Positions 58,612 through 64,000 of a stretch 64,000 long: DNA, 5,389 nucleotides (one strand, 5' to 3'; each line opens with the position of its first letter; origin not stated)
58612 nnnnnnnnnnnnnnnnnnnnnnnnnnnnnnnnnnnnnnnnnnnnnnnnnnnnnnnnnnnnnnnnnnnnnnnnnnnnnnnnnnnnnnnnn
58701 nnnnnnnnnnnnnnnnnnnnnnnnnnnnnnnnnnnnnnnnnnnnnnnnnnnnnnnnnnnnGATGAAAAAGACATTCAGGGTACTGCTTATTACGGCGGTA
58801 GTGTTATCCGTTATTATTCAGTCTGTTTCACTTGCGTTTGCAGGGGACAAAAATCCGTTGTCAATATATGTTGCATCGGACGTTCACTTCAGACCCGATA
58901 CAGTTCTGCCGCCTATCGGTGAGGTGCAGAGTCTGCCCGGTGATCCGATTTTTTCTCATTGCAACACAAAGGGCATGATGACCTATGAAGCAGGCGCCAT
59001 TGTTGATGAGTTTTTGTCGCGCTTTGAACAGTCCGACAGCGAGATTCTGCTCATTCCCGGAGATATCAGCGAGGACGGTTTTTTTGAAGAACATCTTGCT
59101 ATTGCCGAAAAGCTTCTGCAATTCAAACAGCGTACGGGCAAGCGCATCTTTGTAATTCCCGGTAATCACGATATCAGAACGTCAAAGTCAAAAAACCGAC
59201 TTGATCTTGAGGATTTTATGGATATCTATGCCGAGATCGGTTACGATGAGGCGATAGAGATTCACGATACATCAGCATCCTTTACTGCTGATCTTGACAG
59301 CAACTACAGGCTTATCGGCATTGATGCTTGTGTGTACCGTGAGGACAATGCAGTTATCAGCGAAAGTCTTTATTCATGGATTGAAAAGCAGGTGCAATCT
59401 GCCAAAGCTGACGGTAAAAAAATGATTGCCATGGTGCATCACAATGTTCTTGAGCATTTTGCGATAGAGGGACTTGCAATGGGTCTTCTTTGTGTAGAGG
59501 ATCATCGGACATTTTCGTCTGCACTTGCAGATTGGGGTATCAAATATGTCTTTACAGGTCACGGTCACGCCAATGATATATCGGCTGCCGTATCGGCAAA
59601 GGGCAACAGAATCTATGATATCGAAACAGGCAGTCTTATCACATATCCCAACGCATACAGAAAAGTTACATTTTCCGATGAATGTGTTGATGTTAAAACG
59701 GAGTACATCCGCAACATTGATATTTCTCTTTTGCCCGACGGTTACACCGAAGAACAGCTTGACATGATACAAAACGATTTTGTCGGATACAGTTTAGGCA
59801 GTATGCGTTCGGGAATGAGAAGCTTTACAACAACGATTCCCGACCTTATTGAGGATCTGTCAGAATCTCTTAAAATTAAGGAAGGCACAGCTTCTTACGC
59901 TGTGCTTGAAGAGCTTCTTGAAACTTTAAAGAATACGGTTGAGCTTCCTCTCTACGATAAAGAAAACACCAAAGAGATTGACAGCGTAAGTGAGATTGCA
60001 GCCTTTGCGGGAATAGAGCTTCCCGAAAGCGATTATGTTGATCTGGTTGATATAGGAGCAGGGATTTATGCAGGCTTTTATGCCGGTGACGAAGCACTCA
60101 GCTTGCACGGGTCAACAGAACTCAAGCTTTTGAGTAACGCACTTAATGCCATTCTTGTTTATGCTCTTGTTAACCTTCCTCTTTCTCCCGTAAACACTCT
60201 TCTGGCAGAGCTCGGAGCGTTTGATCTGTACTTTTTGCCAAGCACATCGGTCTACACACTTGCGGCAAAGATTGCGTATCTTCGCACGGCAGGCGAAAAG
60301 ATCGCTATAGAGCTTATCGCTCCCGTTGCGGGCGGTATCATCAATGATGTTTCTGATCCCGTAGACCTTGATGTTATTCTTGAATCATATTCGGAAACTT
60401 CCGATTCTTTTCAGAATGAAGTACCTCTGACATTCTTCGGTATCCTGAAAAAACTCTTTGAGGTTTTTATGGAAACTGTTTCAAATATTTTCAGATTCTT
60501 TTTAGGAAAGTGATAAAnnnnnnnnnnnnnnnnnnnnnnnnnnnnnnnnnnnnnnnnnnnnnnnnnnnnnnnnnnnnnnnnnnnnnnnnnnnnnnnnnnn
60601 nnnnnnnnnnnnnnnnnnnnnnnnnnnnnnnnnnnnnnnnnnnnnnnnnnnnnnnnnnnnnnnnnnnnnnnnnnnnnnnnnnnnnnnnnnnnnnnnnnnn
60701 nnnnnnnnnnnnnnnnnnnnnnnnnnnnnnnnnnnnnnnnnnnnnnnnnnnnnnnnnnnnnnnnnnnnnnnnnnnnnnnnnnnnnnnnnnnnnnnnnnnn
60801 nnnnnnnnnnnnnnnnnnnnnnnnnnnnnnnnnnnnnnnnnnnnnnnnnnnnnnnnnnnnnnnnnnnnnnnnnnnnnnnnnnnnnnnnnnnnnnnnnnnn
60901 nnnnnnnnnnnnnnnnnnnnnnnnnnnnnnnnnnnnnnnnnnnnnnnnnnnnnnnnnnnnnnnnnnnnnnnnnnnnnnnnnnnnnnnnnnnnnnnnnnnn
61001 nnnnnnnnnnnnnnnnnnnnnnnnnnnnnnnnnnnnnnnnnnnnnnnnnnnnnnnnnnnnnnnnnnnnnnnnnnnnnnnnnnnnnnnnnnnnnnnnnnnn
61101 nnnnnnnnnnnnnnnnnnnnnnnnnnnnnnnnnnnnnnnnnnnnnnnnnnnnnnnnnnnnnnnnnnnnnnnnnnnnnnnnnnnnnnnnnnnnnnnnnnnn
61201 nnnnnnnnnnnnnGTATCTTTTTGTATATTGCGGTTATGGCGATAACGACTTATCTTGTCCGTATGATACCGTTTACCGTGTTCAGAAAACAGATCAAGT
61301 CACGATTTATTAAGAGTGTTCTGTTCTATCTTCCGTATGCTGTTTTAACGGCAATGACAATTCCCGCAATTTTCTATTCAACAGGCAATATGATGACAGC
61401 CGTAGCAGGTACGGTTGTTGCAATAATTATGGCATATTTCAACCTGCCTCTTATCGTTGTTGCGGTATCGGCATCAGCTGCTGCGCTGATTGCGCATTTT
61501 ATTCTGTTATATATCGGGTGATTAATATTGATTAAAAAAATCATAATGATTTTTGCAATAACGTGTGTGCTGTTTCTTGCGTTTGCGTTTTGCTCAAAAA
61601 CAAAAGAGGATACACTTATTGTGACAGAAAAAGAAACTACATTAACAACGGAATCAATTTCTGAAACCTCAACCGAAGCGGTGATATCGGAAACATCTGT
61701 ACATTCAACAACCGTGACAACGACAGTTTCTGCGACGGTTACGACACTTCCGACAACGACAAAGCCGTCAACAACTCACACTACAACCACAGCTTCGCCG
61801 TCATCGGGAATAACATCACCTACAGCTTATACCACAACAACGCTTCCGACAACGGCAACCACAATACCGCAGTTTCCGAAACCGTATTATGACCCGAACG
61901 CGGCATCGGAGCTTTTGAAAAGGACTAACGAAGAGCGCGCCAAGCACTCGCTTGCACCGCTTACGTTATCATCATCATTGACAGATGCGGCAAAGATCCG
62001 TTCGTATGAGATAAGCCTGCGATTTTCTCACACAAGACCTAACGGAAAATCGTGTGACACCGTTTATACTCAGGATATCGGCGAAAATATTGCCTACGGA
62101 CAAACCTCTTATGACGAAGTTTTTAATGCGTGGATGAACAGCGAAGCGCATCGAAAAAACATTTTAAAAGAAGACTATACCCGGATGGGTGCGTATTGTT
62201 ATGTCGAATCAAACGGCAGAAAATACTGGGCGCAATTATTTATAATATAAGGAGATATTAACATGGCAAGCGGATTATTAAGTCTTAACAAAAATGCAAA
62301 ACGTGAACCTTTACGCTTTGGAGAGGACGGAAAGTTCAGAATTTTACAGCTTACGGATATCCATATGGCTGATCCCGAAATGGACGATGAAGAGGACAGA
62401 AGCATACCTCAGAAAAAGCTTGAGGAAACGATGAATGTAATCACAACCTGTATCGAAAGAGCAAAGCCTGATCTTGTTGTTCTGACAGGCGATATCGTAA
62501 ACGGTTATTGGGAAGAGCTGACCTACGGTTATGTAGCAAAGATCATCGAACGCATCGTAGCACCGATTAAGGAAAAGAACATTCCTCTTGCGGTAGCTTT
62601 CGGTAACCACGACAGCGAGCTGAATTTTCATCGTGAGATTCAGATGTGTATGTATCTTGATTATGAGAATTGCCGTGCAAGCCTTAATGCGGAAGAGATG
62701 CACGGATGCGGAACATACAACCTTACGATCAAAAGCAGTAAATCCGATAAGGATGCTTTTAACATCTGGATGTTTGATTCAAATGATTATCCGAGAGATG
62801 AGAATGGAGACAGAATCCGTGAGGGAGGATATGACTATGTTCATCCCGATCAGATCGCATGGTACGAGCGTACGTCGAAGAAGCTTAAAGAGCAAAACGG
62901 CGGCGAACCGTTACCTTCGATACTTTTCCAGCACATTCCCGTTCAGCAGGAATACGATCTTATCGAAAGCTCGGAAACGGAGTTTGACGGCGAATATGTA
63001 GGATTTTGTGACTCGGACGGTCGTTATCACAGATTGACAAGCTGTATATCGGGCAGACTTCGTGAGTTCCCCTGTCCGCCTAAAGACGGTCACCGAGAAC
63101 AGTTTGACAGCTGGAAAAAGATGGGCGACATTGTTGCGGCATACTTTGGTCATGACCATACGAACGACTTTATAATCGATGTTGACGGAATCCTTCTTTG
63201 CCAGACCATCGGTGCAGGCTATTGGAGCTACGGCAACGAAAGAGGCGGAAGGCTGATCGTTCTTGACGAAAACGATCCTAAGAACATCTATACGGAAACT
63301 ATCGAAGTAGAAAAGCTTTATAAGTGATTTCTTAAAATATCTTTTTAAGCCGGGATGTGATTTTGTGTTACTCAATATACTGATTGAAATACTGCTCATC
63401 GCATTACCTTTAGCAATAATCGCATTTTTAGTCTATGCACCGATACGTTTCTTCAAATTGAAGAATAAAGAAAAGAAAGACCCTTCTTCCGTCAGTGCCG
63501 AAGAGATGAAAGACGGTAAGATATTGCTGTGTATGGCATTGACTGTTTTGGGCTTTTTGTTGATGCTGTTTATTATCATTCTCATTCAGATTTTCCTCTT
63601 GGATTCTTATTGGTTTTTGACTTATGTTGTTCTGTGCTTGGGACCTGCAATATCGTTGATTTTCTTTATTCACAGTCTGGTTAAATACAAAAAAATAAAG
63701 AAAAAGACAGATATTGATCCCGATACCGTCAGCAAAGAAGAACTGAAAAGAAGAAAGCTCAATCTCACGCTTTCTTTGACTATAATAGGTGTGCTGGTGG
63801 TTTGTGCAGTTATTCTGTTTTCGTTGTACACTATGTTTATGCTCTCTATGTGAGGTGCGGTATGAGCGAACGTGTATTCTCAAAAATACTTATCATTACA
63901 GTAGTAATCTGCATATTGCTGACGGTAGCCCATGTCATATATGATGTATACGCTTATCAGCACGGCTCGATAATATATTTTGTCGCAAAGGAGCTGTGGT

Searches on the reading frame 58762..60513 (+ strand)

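Call 91: search_protein_families(library=padloc, proteins=[window:58762-60513:+], max_evalue=0.01)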
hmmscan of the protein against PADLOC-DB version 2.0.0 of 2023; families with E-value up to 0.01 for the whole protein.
window:58762-60513:+ (583 aa): 3 families
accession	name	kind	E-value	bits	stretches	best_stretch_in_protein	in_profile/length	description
PDLC00736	Effector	-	1.1e-05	22.5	1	78-147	25-95/561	Endonuclease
PDLC05051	PDC-S60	-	0.00042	16.5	1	72-213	16-161/1027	-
PDLC04908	PDC-S10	-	0.003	14.9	1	87-146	24-80/223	-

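Call 92: search_protein_families(library=pfam, proteins=[window:58762-60513:+], max_evalue=0.1)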
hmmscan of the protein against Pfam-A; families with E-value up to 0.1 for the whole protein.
window:58762-60513:+ (583 aa): 1 family
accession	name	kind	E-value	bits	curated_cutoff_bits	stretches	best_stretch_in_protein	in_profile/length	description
PF00149.33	Metallophos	-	7e-10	40.1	21.5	1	34-270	2-190/191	Calcineurin-like phosphoesterase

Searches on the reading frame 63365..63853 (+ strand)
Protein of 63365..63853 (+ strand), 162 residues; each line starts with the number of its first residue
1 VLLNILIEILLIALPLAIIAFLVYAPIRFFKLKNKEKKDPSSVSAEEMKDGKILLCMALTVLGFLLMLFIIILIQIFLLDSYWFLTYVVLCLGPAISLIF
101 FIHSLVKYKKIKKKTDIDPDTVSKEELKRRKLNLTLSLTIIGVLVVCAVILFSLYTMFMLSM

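Call 92: search_protein_families(library=pfam, proteins=[window:63365-63853:+], max_evalue=0.1)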
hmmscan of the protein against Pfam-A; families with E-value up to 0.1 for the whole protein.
window:63365-63853:+ (162 aa): 9 families
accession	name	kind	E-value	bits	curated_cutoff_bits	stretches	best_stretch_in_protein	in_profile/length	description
PF11992.13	TgpA_N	-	0.00012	21.7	30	1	64-154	106-180/333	TgpA N-terminal domain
PF19554.4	DUF6077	-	0.00019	20.8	27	1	59-159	38-130/354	Family of unknown function (DUF6077)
PF01529.25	DHHC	-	0.0022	18.5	28.7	0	82-159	50-119/133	DHHC palmitoyltransferase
PF13967.11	RSN1_TM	-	0.004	17.3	27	0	1-73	77-152/156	Late exocytosis, associated with Golgi transport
PF12420.13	DUF3671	-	0.018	14.9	34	1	35-114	141-221/223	Fam-L, Fam-M like protein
PF07332.16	Phage_holin_3_6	-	0.037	14.5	28.4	1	45-114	30-97/116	Putative Actinobacterial Holin-X, holin superfamily III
PF04647.20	AgrB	-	0.05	13.4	23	0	54-158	75-178/185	Accessory gene regulator B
PF06699.16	PIG-F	-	0.052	14.1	24.2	0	6-73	21-79/183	GPI biosynthesis protein family Pig-F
PF04114.19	Gaa1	-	0.084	12.4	28.6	0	7-157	255-399/497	Gaa1-like, GPI transamidase component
